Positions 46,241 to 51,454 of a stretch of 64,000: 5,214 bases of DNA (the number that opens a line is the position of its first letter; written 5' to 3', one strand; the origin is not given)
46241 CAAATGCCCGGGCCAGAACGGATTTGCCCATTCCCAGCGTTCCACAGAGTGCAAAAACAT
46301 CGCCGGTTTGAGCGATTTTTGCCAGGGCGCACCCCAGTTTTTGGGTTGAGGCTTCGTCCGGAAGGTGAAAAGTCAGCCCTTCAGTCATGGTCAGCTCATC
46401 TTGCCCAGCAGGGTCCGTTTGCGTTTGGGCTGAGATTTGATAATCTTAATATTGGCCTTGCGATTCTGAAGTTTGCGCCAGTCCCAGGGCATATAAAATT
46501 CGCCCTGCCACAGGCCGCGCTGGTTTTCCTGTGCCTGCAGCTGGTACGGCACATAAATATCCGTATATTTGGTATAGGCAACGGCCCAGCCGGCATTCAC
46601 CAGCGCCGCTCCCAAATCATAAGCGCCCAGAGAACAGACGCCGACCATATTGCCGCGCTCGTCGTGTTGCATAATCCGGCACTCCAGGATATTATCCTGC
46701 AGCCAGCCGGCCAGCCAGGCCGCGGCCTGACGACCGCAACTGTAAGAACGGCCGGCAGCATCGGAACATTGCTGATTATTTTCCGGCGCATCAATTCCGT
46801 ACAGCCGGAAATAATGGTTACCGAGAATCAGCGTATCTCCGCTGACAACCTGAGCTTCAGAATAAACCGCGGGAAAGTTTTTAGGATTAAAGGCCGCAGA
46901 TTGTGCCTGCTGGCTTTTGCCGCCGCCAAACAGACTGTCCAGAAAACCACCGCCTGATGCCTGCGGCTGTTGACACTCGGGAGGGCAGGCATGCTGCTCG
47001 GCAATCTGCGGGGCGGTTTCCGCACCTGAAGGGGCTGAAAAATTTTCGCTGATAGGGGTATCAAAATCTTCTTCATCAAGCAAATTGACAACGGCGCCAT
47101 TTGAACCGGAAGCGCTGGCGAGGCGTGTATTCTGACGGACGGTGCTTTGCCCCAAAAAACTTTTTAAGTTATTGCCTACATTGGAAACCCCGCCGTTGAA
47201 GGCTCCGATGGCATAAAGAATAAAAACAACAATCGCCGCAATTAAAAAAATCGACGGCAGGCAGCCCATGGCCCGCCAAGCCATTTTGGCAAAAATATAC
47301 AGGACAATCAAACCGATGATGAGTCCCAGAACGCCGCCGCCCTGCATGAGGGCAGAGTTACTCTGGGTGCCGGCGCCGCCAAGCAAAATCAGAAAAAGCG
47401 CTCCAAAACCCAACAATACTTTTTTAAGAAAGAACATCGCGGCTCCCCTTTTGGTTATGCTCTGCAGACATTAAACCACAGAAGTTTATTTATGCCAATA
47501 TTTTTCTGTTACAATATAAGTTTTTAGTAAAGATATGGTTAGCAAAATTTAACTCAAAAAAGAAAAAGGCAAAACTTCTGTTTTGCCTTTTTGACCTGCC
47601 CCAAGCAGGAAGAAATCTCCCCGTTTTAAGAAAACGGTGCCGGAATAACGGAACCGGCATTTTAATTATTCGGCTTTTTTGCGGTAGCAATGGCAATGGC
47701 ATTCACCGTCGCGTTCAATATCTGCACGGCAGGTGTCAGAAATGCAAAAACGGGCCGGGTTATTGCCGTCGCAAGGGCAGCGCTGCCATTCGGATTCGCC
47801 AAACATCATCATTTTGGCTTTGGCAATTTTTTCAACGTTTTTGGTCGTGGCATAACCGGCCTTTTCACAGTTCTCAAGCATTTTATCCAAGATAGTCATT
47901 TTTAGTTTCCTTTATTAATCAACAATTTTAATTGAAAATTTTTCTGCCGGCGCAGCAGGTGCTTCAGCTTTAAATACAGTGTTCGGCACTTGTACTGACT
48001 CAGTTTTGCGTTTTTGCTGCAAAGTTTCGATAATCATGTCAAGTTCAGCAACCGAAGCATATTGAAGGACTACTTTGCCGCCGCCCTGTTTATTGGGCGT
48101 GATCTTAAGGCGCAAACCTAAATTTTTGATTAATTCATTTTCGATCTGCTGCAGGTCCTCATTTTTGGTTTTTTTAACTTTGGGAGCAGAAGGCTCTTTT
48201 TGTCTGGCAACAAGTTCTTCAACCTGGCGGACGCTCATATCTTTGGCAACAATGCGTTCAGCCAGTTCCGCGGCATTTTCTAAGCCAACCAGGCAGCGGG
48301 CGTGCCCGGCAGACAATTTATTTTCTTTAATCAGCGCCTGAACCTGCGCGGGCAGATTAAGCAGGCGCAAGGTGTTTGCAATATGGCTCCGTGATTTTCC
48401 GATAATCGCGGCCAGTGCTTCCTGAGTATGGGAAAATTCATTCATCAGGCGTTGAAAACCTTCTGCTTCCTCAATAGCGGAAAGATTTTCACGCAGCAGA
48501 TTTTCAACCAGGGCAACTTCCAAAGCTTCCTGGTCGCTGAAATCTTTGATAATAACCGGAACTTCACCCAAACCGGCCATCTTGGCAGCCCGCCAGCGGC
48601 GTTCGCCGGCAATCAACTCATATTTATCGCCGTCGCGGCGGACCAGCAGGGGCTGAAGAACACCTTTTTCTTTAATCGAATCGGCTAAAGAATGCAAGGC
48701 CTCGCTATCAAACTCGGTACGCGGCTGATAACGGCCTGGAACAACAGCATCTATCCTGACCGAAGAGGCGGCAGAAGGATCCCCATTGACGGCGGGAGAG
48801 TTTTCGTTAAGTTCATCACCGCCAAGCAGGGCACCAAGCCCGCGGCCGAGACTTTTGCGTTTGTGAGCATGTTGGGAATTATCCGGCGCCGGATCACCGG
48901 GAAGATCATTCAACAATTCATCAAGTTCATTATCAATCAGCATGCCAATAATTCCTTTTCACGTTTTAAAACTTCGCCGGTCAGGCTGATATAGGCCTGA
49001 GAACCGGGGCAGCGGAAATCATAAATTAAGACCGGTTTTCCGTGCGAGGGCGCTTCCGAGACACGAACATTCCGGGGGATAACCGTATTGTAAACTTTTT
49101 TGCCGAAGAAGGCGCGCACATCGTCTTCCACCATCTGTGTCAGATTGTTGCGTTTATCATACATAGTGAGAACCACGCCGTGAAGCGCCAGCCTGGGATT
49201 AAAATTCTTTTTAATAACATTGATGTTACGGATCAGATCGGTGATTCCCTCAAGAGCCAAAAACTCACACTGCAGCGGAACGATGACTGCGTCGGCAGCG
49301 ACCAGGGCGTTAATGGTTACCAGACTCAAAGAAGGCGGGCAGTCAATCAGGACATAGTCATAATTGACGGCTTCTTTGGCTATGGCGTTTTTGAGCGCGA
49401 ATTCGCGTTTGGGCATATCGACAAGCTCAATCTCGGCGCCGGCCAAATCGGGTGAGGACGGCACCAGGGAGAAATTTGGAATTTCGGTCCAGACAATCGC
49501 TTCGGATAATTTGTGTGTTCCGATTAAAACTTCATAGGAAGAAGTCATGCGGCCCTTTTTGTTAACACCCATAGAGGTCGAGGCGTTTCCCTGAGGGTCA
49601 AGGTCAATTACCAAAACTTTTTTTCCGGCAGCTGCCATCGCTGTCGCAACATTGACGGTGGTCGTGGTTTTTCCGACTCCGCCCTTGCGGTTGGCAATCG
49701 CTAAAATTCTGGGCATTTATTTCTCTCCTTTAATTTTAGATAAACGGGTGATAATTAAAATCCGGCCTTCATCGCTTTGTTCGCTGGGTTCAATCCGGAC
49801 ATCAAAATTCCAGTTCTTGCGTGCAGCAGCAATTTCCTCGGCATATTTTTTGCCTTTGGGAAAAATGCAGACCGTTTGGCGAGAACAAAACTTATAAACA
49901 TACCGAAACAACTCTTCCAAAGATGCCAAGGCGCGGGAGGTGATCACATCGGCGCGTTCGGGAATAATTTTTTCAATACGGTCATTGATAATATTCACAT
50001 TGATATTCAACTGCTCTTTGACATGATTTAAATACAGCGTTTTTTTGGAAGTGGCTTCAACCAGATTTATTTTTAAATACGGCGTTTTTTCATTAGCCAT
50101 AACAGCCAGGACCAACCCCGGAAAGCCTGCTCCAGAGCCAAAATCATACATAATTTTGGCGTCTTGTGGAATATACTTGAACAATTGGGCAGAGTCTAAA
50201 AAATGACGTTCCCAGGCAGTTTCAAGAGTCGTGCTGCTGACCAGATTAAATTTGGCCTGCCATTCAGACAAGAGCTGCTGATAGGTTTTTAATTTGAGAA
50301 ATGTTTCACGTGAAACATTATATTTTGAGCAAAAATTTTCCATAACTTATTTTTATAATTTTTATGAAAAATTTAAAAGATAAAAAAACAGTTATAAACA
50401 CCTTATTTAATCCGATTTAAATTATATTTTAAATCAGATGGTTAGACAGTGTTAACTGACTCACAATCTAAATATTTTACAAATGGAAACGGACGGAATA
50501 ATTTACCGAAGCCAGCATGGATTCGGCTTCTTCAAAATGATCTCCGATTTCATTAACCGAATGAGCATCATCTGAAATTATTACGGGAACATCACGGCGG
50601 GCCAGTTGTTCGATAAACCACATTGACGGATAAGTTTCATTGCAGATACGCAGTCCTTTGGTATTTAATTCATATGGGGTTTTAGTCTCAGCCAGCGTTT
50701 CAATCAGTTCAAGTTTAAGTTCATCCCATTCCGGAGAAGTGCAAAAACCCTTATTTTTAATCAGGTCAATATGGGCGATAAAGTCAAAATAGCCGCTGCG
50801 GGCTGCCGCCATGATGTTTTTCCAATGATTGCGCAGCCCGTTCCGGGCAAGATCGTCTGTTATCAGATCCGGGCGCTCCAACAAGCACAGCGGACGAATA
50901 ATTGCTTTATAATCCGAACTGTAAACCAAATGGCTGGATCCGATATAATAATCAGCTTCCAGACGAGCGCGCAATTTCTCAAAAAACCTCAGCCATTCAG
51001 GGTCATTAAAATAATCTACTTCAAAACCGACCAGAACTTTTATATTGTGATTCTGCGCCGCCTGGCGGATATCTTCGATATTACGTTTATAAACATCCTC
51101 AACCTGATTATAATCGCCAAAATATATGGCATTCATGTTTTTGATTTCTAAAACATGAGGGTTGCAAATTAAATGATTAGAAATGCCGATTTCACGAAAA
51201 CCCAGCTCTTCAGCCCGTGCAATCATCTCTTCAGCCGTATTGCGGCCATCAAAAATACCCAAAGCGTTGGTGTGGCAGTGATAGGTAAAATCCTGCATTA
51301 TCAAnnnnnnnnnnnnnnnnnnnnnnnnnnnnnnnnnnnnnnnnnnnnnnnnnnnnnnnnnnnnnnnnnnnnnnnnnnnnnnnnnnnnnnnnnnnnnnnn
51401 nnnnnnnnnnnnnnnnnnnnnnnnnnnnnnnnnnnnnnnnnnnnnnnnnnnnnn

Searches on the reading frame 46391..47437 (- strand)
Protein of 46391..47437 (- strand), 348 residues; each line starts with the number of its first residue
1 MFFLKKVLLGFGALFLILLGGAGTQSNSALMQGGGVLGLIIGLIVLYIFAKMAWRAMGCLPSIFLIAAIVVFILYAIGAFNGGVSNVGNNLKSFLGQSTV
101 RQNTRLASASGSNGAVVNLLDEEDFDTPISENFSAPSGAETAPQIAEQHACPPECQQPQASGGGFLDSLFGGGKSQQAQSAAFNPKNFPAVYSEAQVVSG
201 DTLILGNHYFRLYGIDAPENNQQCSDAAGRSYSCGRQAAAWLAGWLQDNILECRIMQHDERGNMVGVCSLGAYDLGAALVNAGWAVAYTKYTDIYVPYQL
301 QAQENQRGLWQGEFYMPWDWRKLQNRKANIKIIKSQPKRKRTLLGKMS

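Call 33: search_protein_families(library=pfam, proteins=[window:46391-47437:-], max_evalue=0.0001)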
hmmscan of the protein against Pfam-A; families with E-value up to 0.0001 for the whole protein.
window:46391-47437:- (348 aa): 1 family
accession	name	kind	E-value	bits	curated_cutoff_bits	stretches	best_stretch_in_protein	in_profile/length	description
PF00565.23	SNase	-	7.8e-10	39.6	21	1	210-311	2-106/107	Staphylococcal nuclease homologue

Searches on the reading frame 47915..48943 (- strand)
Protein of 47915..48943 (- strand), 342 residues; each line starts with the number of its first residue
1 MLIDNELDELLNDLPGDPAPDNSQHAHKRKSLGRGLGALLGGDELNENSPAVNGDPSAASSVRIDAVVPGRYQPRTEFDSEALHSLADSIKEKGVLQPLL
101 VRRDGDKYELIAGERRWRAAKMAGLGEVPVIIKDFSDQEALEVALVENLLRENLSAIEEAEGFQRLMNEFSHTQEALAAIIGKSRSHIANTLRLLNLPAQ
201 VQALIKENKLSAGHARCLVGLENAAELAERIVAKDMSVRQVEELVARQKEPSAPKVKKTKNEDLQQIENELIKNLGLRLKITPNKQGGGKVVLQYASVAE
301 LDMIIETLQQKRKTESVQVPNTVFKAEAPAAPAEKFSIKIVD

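Call 33: search_protein_families(library=pfam, proteins=[window:47915-48943:-], max_evalue=0.0001)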
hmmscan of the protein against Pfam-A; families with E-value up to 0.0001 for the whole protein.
window:47915-48943:- (342 aa): 3 families
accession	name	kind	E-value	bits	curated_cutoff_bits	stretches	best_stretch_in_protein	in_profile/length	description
PF02195.25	ParB_N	-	2.8e-35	120.7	26.3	1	61-149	5-94/95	ParB N-terminal domain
PF17762.8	HTH_ParB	-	3.8e-35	120.5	22.6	1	152-249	1-101/102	ParB HTH domain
PF23552.2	ParB_C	-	3.9e-12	45.9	23.8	1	260-308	1-49/50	ParB dimerisation domain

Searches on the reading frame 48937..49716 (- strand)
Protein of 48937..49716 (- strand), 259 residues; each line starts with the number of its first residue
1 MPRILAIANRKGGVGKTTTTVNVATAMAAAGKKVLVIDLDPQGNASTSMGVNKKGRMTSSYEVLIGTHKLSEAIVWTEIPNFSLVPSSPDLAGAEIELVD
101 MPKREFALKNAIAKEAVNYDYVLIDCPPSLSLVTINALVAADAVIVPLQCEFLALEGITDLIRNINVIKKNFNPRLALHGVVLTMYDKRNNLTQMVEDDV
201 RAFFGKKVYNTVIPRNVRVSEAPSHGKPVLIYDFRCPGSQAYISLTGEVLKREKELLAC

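Call 33: search_protein_families(library=pfam, proteins=[window:48937-49716:-], max_evalue=0.0001)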
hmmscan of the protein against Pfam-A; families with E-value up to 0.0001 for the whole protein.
window:48937-49716:- (259 aa): 7 families
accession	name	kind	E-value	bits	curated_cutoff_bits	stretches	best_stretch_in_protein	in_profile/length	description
PF13614.12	AAA_31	-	1.5e-64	217.6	27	1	3-177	2-176/177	AAA domain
PF01656.29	CbiA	-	3e-31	108.4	25.4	1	5-229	1-125/125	CobQ/CobB/MinD/ParA nucleotide binding domain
PF09140.17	MipZ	-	6e-15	55.7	20.7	1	4-158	2-139/262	ATPase MipZ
PF00142.24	Fer4_NifH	-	2.7e-11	43.9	25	1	10-51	7-47/271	4Fe-4S iron sulfur cluster binding proteins, NifH/frxC family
PF10609.15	ParA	-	2.8e-11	43.7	27.1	1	3-170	4-162/246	NUBPL iron-transfer P-loop NTPase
PF06564.18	CBP_BcsQ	-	3.6e-09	37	21.3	1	4-146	3-143/234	Cellulose biosynthesis protein BcsQ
PF02374.21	ArsA_ATPase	-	6e-08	32.7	24.3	1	11-53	9-51/305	Anion-transporting ATPase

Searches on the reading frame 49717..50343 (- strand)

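Call 33: search_protein_families(library=pfam, proteins=[window:49717-50343:-], max_evalue=0.0001)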
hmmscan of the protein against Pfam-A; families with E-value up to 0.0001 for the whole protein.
window:49717-50343:- (208 aa): 1 family
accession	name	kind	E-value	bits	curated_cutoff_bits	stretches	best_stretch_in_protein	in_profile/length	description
PF02527.21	GidB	-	1.6e-43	148.6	27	1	17-181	4-166/184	rRNA small subunit methyltransferase G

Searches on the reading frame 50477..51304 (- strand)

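Call 34: search_protein_families(library=pfam, proteins=[window:50477-51304:-], max_evalue=0.0001)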
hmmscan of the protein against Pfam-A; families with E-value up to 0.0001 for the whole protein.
window:50477-51304:- (275 aa): 1 family
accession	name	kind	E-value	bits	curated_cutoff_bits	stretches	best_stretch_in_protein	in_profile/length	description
PF02811.25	PHP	-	4.7e-16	60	26.4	1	8-215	2-163/164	PHP domain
